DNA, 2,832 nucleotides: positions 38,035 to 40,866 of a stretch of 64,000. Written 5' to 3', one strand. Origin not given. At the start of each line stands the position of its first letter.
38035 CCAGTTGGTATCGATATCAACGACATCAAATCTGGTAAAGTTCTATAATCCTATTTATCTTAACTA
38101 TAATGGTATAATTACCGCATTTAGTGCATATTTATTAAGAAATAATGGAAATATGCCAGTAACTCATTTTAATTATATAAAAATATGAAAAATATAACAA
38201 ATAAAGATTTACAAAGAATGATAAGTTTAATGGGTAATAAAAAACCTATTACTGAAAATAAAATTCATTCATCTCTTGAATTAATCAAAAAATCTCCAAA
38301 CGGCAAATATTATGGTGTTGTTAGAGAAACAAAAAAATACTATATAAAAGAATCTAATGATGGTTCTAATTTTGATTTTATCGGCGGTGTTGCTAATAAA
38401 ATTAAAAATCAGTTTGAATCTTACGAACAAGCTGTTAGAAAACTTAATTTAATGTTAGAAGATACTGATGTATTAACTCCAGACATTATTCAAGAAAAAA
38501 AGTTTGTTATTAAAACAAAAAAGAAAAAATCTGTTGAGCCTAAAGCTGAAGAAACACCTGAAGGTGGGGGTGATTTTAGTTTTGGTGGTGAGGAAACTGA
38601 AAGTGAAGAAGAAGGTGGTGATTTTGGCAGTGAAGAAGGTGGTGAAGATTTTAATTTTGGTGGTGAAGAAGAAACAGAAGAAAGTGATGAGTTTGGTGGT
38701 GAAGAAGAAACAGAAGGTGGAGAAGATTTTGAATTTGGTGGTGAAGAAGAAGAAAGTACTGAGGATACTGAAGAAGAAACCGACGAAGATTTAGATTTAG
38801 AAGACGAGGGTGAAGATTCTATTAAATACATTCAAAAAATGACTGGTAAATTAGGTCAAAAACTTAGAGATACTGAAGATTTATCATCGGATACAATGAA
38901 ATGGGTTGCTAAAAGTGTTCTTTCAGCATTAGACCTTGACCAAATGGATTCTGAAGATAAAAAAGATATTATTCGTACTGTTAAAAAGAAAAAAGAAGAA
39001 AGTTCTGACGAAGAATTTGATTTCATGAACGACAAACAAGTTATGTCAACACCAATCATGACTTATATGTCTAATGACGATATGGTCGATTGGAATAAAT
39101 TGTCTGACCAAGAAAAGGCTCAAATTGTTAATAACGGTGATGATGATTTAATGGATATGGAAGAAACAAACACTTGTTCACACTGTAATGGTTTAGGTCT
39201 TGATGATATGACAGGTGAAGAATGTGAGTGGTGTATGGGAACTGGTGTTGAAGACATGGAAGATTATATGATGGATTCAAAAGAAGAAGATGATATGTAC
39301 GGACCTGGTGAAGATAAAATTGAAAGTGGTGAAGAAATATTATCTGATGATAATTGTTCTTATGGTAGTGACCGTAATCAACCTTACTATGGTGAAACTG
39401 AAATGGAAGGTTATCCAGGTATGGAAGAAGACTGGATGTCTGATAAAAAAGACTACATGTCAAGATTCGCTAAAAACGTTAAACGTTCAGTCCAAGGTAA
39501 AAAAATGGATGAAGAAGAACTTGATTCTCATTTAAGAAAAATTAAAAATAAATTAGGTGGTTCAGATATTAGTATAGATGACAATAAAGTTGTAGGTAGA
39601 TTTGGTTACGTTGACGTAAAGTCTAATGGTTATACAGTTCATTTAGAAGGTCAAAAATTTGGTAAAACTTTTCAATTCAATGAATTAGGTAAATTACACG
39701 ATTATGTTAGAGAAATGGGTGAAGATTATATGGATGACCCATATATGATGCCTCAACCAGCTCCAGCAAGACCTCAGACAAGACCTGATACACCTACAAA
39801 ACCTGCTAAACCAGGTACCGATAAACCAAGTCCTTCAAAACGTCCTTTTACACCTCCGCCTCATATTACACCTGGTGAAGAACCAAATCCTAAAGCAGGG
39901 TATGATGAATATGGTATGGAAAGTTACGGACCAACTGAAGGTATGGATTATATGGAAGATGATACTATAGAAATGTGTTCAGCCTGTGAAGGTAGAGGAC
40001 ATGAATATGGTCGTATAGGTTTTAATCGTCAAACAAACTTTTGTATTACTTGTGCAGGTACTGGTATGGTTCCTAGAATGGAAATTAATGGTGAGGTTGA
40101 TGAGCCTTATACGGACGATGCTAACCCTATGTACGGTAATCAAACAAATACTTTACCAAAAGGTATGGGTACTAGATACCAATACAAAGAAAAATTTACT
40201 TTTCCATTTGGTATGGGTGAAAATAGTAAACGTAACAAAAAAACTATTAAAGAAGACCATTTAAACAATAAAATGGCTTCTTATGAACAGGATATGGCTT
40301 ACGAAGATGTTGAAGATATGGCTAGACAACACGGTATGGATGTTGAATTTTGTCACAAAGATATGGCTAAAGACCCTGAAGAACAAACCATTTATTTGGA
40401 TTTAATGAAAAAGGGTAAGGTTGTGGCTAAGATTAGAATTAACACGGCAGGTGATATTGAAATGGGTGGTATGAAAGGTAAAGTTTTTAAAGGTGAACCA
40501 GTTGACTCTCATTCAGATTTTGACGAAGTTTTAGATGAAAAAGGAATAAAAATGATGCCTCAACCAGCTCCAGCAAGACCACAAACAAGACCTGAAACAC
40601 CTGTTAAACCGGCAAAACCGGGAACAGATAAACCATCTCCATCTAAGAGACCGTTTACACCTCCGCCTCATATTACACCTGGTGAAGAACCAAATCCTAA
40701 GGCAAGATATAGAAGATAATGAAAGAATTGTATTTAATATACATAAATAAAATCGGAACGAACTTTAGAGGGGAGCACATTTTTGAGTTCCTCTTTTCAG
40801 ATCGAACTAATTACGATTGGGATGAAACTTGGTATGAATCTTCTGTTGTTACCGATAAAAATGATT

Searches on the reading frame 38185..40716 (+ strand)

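Call 13: search_protein_families(library=pfam, proteins=[window:38185-40716:+], max_evalue=0.01)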
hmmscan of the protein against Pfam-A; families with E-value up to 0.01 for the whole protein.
window:38185-40716:+ (844 aa): 1 family
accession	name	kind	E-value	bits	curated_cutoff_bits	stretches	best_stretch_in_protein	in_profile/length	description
PF00684.25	DnaJ_CXXCXGXG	-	4.3e-06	27.3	32.7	0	592-629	12-53/65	DnaJ central domain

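Call 81: search_protein_families(library=phrogs, proteins=[window:38185-40716:+], max_evalue=0.0001)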
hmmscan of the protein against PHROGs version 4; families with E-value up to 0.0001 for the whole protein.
window:38185-40716:+ (844 aa): 0 families
